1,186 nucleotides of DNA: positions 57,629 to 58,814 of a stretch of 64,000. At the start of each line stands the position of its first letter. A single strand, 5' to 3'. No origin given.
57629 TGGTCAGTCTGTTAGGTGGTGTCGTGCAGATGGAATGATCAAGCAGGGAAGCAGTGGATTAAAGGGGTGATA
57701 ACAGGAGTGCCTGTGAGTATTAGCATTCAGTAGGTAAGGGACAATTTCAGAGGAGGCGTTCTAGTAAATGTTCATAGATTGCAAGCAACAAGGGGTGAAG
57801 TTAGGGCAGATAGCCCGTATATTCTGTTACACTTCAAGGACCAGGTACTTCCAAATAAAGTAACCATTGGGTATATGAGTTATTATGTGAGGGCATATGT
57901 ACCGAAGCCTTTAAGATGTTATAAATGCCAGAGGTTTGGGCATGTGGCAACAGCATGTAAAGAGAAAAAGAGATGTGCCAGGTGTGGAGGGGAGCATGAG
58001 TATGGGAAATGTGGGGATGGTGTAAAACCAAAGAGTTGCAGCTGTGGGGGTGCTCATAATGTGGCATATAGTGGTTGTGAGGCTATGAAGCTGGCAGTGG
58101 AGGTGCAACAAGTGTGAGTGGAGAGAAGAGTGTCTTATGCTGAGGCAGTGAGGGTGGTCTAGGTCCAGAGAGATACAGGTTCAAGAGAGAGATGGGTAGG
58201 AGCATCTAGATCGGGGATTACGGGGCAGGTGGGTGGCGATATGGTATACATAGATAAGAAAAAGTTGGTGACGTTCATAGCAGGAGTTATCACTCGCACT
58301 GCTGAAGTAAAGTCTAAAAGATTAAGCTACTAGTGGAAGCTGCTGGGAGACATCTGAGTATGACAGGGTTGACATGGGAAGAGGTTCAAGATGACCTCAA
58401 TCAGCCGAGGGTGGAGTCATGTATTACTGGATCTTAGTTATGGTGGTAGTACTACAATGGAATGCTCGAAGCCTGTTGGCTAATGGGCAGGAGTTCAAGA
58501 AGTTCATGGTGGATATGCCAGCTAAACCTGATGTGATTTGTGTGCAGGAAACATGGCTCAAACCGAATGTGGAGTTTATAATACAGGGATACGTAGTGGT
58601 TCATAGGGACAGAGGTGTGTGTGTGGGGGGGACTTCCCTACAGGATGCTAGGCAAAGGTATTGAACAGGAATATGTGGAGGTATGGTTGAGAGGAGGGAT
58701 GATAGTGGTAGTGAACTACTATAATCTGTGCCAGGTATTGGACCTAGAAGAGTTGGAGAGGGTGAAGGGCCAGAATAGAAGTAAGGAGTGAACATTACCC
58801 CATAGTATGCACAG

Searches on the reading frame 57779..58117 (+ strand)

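Call 8: search_protein_families(library=pfam, proteins=[window:57779-58117:+], max_evalue=0.1)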
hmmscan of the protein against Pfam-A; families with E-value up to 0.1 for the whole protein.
window:57779-58117:+ (112 aa): 1 family
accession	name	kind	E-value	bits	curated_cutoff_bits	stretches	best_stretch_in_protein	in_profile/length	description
PF00098.28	zf-CCHC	-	0.00057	20.3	20.8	1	46-62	2-18/18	Zinc knuckle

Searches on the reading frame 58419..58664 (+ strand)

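Call 8: search_protein_families(library=pfam, proteins=[window:58419-58664:+], max_evalue=0.1)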
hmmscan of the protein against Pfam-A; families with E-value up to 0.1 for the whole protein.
window:58419-58664:+ (81 aa): 1 family
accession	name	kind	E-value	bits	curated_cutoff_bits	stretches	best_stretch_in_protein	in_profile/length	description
PF03372.29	Exo_endo_phos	-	0.00069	19.9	24.5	1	12-53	1-47/225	Endonuclease/Exonuclease/phosphatase family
